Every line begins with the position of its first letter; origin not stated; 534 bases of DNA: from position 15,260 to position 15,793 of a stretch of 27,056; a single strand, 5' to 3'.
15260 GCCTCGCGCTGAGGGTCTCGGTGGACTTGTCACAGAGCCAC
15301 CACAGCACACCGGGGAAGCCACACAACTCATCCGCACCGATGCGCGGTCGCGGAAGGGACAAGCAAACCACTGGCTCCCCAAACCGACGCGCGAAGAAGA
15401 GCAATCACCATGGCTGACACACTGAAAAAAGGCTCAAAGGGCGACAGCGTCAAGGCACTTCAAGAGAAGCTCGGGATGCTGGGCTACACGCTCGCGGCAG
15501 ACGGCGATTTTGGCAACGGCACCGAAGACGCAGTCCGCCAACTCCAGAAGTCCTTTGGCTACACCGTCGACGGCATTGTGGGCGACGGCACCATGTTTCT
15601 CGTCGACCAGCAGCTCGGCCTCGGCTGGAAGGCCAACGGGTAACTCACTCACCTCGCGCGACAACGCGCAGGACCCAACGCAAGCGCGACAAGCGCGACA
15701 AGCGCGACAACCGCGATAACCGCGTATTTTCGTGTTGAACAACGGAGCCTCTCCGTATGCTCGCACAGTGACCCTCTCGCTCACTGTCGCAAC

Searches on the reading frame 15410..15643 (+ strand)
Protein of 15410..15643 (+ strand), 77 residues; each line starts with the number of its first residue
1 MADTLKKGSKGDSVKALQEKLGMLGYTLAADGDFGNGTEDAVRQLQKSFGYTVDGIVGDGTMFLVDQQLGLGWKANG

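Call 3: search_protein_families(library=pfam, proteins=[window:15410-15643:+], max_evalue=0.1)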
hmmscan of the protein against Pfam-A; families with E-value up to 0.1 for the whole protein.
window:15410-15643:+ (77 aa): 4 families
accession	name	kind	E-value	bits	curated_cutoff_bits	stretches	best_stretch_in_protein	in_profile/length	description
PF01471.23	PG_binding_1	-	3.7e-16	59.5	23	1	11-62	2-54/57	Putative peptidoglycan binding domain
PF09374.15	PG_binding_3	-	1.4e-06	28.8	24.6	1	14-43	3-32/76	Predicted Peptidoglycan domain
PF08823.16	PG_binding_2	-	0.0057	17.3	21.1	1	7-46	11-51/74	Putative peptidoglycan binding domain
PF06810.17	Phage_scaffold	-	0.068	13.6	35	1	7-53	104-149/170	Phage capsid assembly scaffolding protein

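Call 4: search_protein_families(library=ncbifam, proteins=[window:15410-15643:+], max_evalue=0.1)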
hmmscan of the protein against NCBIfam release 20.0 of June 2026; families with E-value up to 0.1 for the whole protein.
window:15410-15643:+ (77 aa): 5 families
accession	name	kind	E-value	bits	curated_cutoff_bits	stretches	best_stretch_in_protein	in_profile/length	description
TIGR02869.1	spore_SleB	equivalog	1e-12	48.3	236.5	1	3-63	5-66/201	spore cortex-lytic enzyme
NF052336.1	PdgHdaseHSB100310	equivalog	6.5e-09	35.6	500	1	5-61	185-242/316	peptidoglycan hydrolase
NF052335.1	PdgHdaseHSB129560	equivalog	2.5e-08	33.7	500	1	14-61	276-324/330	peptidoglycan hydrolase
NF052377.1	lmo1851_S41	exception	1.3e-05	24.1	725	1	3-67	382-448/468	lmo1851 family serine protease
NF038080.1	PG_bind_siph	domain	0.069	13.5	55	1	4-60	6-69/76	peptidoglycan-binding protein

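Call 49: find_homologous_proteins(query=window:15410-15643:+, max_evalue=0.001)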
Query window:15410-15643:+ (77 aa): 50 proteins with E <= 0.001 among 50 candidates.
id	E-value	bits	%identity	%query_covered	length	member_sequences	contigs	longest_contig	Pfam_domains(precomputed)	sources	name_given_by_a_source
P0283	2.0e-42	160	100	100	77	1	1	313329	PF09374.16,PF01471.24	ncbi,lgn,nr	ncbi:MAG: peptidoglycan-binding domain-containing protein [Deltaproteobacteria bacterium]|nr:peptido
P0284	2.2e-30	122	74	99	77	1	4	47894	PF09374.16,PF01471.24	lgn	-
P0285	2.9e-30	121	78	95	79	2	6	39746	PF09374.16,PF01471.24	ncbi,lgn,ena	-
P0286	4.1e-30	121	76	97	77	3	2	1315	PF09374.16,PF01471.24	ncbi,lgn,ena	-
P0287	1.1e-29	119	74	96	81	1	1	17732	PF09374.16,PF01471.24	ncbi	-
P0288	1.5e-29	119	76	97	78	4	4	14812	PF09374.16,PF01471.24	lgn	-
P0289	1.6e-29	119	73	100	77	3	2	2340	PF09374.16,PF01471.24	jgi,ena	jgi:peptidoglycan hydrolase-like protein with peptidoglycan-binding domain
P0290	3.1e-29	118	75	97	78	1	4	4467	PF09374.16,PF01471.24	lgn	-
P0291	4.5e-29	117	74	95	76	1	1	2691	PF01471.24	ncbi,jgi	jgi:peptidoglycan hydrolase-like protein with peptidoglycan-binding domain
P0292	8.1e-29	117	74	95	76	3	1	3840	PF09374.16,PF01471.24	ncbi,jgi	jgi:peptidoglycan hydrolase-like protein with peptidoglycan-binding domain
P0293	9.1e-29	116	74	96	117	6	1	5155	PF01471.24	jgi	jgi:peptidoglycan hydrolase-like protein with peptidoglycan-binding domain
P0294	9.5e-29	116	75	97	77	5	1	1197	PF09374.16,PF01471.24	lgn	-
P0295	1.9e-28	115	73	100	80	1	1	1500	PF01471.24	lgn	-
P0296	2.0e-28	115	72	99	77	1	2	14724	PF09374.16,PF01471.24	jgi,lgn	jgi:peptidoglycan hydrolase-like protein with peptidoglycan-binding domain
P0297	3.5e-28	115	74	99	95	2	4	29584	PF09374.16,PF01471.24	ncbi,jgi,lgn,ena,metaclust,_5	metaclust:\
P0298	6.9e-28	114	71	97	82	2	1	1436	PF09374.16,PF01471.24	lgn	-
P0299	7.0e-28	114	72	99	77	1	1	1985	PF09374.16,PF01471.24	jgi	jgi:peptidoglycan hydrolase-like protein with peptidoglycan-binding domain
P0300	7.5e-28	114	70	96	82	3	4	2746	PF01471.24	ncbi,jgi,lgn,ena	jgi:peptidoglycan hydrolase-like protein with peptidoglycan-binding domain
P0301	1.5e-27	113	75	94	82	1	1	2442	PF09374.16,PF01471.24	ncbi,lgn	-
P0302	2.3e-27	112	70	96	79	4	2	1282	PF09374.16,PF01471.24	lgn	-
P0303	3.0e-27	112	69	94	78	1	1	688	PF09374.16,PF01471.24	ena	-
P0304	6.8e-27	111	69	94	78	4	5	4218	PF09374.16,PF01471.24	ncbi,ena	-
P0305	7.0e-27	111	68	94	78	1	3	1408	PF09374.16,PF01471.24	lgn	-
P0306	1.5e-26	109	70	95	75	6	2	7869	PF09374.16,PF01471.24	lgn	-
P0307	1.8e-26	109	70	96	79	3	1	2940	PF01471.24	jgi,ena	-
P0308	7.5e-26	107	70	99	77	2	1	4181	PF09374.16,PF01471.24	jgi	jgi:peptidoglycan hydrolase-like protein with peptidoglycan-binding domain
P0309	7.8e-26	107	71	94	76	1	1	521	PF09374.16,PF01471.24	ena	-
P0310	2.5e-25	106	72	96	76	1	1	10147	PF09374.16,PF01471.24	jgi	jgi:peptidoglycan hydrolase-like protein with peptidoglycan-binding domain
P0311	1.4e-24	103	69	92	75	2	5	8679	PF09374.16,PF01471.24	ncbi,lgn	-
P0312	1.5e-24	103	64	100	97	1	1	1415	PF09374.16,PF01471.24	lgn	-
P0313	2.0e-24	103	70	92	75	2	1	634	PF01471.24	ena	-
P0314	1.6e-23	100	64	95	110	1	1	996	PF09374.16,PF01471.24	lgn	-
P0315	2.4e-23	99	68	96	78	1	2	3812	PF01471.24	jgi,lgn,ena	jgi:peptidoglycan hydrolase-like protein with peptidoglycan-binding domain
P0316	1.2e-22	97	66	95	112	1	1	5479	PF09374.16,PF01471.24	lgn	-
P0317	1.9e-22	96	64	94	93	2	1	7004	PF01471.24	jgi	-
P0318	5.8e-22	95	64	95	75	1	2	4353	PF09374.16,PF01471.24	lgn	-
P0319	1.6e-21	93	64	95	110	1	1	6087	PF09374.16,PF01471.24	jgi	jgi:peptidoglycan hydrolase-like protein with peptidoglycan-binding domain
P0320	3.5e-21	92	62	92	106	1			PF09374.16,PF01471.24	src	-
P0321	3.9e-21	92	59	99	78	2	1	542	PF09374.16,PF01471.24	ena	-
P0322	3.9e-21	92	62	96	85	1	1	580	PF09374.16,PF01471.24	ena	-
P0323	5.5e-21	92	62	99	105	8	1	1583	PF09374.16,PF01471.24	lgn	-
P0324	1.1e-20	91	62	99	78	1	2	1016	PF09374.16,PF01471.24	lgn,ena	-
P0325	3.8e-20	89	62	95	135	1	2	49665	PF09374.16,PF01471.24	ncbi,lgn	ncbi:MAG: peptidoglycan-binding protein [Sandaracinaceae bacterium]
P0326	1.9e-19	87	58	95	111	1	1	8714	PF01471.24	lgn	-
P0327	3.9e-19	86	59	92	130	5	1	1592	PF09374.16,PF01471.24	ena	-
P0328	4.4e-19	86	62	95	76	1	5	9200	PF01471.24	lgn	-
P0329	1.1e-18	84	58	90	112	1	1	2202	PF09374.16,PF01471.24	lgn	-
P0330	4.7e-18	82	59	95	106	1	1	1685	PF09374.16,PF01471.24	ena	-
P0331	1.8e-14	71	63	78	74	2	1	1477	PF09374.16,PF01471.24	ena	-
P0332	1.1e-6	46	55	77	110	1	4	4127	PF01471.24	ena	-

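Call 50: find_encoding_contigs(protein=P0325, flank=6000, max_places=2)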
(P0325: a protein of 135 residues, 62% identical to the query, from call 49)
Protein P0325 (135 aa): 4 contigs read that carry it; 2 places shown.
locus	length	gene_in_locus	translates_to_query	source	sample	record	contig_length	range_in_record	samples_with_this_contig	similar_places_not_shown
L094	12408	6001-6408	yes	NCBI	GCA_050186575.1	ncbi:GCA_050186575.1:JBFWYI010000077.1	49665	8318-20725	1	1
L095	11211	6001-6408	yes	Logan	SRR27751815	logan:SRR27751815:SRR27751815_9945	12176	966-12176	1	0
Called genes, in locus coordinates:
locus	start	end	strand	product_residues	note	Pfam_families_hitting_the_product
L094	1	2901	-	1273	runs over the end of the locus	PF02463:SMC_N (faint), PF13476:AAA_23, PF13555:AAA_29 (weak), PF13558:SbcC_Walker_B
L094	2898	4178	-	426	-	PF00149:Metallophos, PF12320:SbcD_C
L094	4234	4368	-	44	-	-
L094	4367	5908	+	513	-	PF00526:Dicty_CTDC (weak)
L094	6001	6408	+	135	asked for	PF01471:PG_binding_1, PF09374:PG_binding_3 (faint)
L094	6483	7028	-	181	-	-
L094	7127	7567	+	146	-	-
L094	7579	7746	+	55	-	-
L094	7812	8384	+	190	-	PF05685:Uma2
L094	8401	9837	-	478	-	PF02321:OEP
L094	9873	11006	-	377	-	PF12679:ABC2_membrane_2, PF12698:ABC2_membrane_3, PF01061:ABC2_membrane, PF12730:ABC2_membrane_4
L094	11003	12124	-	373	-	PF12679:ABC2_membrane_2, PF12698:ABC2_membrane_3, PF01061:ABC2_membrane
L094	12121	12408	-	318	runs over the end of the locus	PF00005:ABC_tran, PF13304:AAA_21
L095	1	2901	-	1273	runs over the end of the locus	PF02463:SMC_N (faint), PF13476:AAA_23, PF13555:AAA_29 (weak), PF13558:SbcC_Walker_B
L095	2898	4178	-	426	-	PF00149:Metallophos, PF12320:SbcD_C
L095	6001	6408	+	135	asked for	PF01471:PG_binding_1, PF09374:PG_binding_3 (faint)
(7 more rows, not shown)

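Call 51: find_encoding_contigs(protein=P0285, flank=6000, max_places=2)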
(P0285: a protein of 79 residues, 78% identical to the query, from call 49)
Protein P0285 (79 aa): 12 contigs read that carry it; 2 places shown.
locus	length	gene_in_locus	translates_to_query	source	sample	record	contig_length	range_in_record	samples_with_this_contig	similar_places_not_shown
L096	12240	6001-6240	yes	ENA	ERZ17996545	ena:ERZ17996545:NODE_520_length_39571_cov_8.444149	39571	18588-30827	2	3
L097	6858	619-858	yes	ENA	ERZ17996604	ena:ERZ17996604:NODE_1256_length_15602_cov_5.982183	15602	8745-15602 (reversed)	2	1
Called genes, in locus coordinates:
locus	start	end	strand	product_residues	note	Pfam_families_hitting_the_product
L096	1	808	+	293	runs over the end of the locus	-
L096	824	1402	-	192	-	PF04238:DUF420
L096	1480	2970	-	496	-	PF28492:Beta_helix_4 (faint)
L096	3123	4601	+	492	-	PF02264:LamB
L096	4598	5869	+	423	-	-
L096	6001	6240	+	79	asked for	PF01471:PG_binding_1, PF09374:PG_binding_3 (faint)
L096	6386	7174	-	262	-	PF00696:AA_kinase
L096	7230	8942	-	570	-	-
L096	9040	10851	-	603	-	-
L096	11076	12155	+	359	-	PF02463:SMC_N, PF11398:DUF2813 (faint), PF13175:AAA_15, PF13191:AAA_16 (faint), PF13476:AAA_23, PF13304:AAA_21, PF13175:AAA_15 (weak)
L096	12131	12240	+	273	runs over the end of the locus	-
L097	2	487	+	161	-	?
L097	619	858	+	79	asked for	PF01471:PG_binding_1, PF09374:PG_binding_3 (faint)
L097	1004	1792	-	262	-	PF00696:AA_kinase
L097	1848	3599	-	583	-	-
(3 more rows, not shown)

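Call 52: find_encoding_contigs(protein=P0328, flank=6000, max_places=2)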
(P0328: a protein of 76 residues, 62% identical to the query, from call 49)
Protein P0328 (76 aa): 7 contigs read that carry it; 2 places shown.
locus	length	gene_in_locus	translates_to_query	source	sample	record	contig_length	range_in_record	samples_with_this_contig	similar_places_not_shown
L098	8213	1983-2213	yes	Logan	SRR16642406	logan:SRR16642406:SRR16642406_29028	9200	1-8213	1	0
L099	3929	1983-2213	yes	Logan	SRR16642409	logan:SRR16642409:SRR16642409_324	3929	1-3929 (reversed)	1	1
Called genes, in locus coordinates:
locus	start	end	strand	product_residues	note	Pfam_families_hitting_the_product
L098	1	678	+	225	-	?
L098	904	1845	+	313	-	PF12146:Hydrolase_4, PF00561:Abhydrolase_1, PF12697:Abhydrolase_6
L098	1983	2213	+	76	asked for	PF01471:PG_binding_1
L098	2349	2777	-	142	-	PF04134:DCC1-like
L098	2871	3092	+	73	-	PF00403:HMA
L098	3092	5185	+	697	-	PF03190:Thioredox_DsbH, PF13899:Thioredoxin_7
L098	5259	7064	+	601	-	-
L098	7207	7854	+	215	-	-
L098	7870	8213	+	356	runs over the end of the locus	PF01636:APH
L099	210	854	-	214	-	-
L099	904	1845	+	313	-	PF12146:Hydrolase_4, PF00561:Abhydrolase_1, PF12697:Abhydrolase_6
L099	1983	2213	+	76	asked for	PF01471:PG_binding_1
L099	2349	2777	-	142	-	PF04134:DCC1-like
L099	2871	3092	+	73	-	PF00403:HMA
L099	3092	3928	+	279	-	?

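Call 67: search_protein_families(library=padloc, proteins=[window:15410-15643:+], max_evalue=0.01)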
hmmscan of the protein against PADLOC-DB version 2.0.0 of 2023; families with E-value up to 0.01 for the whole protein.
window:15410-15643:+ (77 aa): 0 families

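Call 68: search_protein_families(library=phrogs, proteins=[window:15410-15643:+], max_evalue=0.01)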
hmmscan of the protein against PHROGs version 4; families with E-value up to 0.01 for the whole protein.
window:15410-15643:+ (77 aa): 12 families
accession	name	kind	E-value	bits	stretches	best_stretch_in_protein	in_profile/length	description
phrog_1224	-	head and packaging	3.5e-18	67.1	1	4-66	3-65/438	endolysin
phrog_2649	-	lysis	1.1e-14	56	1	3-62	173-232/261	endolysin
phrog_1493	-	lysis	2.4e-13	51.1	1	6-61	242-301/394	endolysin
phrog_17214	-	lysis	3.7e-07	31.1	1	5-62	245-309/322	endolysin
phrog_6707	-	lysis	1.6e-06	28.3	1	8-63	182-240/311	endolysin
phrog_1512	-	lysis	5.1e-06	27.7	1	3-63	175-240/314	endolysin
phrog_23452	-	unknown function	5.9e-06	27.5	1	3-64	53-120/135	-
phrog_6219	-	lysis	0.00026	21.6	1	7-67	246-309/326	endolysin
phrog_16428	-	lysis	0.00031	20.6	1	12-61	461-514/520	endolysin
phrog_880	-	lysis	0.00084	19.8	1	9-62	371-428/435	endolysin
phrog_102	-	lysis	0.0015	19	1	5-65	11-78/369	endolysin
phrog_12647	-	unknown function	0.0016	19.4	1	11-62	19-65/76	-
